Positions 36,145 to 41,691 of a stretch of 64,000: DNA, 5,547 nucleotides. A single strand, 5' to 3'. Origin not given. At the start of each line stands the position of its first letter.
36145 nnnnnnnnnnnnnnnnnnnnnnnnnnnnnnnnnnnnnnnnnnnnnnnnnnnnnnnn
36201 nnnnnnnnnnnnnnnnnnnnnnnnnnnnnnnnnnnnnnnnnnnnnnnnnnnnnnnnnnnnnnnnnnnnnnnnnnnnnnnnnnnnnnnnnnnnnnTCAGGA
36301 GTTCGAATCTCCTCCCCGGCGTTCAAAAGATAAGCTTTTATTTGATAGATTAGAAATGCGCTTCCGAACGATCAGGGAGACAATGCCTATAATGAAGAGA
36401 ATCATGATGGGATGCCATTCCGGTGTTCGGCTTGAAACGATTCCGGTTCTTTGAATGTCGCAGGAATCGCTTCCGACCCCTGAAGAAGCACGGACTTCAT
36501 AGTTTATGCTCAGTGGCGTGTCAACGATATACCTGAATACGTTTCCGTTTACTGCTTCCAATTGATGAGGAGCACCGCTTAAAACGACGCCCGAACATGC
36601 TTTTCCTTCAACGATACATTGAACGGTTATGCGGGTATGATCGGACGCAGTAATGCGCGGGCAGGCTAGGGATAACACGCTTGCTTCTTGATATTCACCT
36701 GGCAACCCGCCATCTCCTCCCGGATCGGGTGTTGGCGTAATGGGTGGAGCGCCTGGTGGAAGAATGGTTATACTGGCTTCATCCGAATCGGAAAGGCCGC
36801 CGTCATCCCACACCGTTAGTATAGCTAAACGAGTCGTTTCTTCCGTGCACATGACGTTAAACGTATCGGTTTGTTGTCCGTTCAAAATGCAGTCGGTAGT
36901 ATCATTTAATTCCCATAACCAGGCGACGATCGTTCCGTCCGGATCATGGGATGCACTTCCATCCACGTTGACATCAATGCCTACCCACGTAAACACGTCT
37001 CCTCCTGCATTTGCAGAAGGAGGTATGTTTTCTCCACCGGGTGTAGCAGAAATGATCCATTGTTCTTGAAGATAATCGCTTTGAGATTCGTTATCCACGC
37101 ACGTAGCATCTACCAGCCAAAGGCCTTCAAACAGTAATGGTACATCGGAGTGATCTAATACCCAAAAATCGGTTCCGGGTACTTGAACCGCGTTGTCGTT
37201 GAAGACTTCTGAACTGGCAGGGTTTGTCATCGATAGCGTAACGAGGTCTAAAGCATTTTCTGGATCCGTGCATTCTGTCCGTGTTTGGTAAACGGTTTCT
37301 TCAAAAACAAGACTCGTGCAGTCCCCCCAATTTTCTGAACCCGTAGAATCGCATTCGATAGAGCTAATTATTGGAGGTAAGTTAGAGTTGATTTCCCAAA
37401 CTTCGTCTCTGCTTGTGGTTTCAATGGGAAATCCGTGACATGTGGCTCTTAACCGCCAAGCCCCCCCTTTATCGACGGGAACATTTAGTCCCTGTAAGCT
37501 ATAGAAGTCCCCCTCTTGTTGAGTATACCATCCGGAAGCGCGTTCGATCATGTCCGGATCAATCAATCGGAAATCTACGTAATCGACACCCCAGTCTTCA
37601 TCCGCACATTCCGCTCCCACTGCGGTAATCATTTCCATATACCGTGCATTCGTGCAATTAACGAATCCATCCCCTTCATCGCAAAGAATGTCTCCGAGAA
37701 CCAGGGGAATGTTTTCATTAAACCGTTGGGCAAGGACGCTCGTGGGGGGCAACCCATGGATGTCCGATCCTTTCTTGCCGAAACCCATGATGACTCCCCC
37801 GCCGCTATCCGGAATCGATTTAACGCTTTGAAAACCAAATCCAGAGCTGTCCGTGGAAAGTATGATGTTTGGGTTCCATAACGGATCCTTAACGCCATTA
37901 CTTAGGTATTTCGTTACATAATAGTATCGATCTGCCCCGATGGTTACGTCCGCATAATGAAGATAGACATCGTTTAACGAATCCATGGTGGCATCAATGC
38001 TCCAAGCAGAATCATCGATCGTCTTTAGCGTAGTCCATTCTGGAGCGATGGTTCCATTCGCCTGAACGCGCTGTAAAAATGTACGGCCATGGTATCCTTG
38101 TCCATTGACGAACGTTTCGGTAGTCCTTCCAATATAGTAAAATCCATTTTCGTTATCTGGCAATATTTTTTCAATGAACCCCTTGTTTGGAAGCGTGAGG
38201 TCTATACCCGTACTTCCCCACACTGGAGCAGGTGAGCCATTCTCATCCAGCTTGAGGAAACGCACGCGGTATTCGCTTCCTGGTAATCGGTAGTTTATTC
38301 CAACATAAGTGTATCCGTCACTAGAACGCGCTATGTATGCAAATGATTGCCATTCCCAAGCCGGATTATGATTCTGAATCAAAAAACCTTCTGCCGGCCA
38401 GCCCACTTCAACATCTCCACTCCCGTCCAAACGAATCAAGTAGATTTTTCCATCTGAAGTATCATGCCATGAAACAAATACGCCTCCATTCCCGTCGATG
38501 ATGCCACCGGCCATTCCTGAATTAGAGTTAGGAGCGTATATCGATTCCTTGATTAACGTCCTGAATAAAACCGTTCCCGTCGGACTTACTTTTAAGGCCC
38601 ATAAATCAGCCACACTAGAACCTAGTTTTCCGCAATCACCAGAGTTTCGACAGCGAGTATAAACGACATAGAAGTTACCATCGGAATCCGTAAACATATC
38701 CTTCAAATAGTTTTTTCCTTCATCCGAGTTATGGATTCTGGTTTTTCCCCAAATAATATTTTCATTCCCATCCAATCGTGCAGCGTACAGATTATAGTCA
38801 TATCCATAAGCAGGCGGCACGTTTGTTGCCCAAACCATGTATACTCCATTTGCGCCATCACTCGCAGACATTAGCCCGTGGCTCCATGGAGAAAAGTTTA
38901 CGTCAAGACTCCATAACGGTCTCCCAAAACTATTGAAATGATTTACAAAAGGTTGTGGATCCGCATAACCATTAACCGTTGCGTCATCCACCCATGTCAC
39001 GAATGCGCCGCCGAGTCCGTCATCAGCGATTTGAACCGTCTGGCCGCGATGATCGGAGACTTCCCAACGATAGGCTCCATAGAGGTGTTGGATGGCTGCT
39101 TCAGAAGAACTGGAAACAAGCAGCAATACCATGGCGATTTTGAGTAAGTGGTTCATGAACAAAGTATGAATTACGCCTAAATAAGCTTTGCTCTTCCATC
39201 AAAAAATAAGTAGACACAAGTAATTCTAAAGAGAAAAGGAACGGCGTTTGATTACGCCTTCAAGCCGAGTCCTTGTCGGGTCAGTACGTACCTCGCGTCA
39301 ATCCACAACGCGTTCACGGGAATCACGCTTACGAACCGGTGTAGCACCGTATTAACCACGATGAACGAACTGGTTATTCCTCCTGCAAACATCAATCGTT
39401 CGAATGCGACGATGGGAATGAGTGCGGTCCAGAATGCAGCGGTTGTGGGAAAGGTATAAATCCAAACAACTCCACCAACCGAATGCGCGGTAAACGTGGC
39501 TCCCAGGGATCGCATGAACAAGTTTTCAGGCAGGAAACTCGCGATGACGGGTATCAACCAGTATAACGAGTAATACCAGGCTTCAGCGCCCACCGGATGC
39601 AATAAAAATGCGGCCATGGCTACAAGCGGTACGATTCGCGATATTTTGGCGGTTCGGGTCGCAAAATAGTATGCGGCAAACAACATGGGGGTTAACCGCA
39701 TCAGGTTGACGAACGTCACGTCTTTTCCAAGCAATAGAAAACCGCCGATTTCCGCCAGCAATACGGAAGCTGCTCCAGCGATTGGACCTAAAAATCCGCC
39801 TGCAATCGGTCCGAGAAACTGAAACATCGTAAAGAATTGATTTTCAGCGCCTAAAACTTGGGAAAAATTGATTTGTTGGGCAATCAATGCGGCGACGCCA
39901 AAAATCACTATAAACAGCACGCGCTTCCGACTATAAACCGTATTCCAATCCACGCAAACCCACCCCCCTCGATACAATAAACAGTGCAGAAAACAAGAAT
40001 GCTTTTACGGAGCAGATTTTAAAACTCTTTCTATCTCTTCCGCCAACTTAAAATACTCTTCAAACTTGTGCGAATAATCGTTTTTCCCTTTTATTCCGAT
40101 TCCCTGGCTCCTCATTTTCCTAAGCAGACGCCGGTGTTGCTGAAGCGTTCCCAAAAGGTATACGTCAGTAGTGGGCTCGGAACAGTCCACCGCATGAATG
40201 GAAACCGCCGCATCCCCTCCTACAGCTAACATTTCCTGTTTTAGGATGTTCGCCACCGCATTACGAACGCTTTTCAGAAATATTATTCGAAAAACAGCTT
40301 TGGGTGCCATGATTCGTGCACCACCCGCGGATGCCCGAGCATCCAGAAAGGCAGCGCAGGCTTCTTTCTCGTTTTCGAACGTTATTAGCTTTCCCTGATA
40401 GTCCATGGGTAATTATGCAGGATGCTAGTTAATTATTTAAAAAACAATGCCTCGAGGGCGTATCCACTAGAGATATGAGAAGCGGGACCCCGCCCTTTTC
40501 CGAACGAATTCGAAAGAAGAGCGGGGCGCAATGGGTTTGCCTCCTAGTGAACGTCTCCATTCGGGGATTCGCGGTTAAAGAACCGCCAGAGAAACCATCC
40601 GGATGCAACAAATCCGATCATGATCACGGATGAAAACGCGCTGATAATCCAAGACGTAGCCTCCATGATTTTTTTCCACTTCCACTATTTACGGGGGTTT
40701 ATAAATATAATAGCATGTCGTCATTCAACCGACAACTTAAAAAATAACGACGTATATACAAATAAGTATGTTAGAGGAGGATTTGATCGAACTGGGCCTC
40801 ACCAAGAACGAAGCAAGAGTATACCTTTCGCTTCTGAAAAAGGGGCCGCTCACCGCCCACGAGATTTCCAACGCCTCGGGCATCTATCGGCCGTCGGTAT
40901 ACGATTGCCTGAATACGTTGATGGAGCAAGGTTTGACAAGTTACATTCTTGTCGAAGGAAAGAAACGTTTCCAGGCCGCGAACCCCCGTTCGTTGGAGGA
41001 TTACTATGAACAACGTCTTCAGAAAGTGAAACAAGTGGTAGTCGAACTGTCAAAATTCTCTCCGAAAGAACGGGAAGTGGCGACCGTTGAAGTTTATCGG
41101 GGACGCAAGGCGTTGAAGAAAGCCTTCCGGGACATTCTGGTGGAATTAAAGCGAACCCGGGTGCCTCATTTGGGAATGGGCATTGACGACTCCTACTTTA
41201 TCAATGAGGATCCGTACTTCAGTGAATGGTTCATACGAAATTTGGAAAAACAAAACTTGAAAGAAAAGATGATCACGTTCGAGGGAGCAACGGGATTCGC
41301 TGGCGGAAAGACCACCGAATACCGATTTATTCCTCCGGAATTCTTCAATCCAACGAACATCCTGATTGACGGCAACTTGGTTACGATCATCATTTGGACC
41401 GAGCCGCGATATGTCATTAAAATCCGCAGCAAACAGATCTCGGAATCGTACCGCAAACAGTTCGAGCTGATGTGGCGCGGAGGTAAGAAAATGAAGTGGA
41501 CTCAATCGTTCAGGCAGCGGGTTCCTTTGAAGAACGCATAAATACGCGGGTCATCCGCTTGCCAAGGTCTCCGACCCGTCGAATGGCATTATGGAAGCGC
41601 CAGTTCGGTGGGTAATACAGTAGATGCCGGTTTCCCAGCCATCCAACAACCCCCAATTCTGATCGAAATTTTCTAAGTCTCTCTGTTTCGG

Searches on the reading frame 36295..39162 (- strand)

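Call 67: search_protein_families(library=pfam, max_evalue=0.01, proteins=[window:36295-39162:-])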
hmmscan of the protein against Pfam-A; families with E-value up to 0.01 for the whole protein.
window:36295-39162:- (955 aa): 2 families
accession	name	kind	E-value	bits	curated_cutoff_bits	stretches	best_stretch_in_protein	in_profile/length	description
PF22352.2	K319L-like_PKD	-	4.8e-07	30.1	27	1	730-800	13-84/84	K319L-like, PKD domain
PF18911.6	PKD_4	-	8.4e-07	29.4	27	1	713-799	2-84/85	PKD domain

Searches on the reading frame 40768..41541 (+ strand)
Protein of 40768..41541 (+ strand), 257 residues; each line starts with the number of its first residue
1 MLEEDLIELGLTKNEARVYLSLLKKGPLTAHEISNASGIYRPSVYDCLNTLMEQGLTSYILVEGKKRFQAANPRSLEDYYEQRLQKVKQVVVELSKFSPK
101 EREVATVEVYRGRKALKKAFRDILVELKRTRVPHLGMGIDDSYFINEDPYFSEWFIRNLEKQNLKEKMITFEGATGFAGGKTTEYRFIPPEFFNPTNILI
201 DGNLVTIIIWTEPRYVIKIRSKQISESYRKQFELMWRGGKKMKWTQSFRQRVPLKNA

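Call 4: search_protein_families(library=pfam, max_evalue=1, proteins=[window:40768-41541:+])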
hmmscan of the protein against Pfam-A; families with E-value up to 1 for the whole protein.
window:40768-41541:+ (257 aa): 11 families
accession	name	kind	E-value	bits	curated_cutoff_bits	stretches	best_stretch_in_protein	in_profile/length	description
PF01978.25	TrmB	-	2.7e-17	62.8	25.6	1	8-73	3-67/68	Sugar-specific transcriptional regulator TrmB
PF09339.16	HTH_IclR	-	6.4e-06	26.3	22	1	25-56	16-47/52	IclR helix-turn-helix domain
PF01022.26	HTH_5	-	0.00029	21.1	22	1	20-56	8-44/47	Bacterial regulatory protein, arsR family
PF08221.17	HTH_9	-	0.00099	19.6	23.4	1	16-60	16-60/62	RNA polymerase III subunit RPC82 helix-turn-helix domain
PF13412.12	HTH_24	-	0.0024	17.8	21.9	1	16-56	6-46/48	Winged helix-turn-helix DNA-binding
PF21476.4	PF0610-like_N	-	0.0094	16.6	33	1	21-49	8-36/50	PF0610-like, N-terminal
PF12802.13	MarR_2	-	0.012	16.2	27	1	10-56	2-49/61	MarR family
PF02002.24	TFIIE_alpha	-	0.015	15.6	22.9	1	14-91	14-85/105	TFIIE alpha subunit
PF17774.7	YlmH_RBD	-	0.041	14.7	23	1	47-98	27-81/84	Putative RNA-binding domain in YlmH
PF02190.22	LON_substr_bdg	-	0.05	13.9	28.7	1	57-129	81-140/200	ATP-dependent protease La (LON) substrate-binding domain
PF13545.12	HTH_Crp_2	-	0.053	13.9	27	1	27-77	22-68/70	Crp-like helix-turn-helix domain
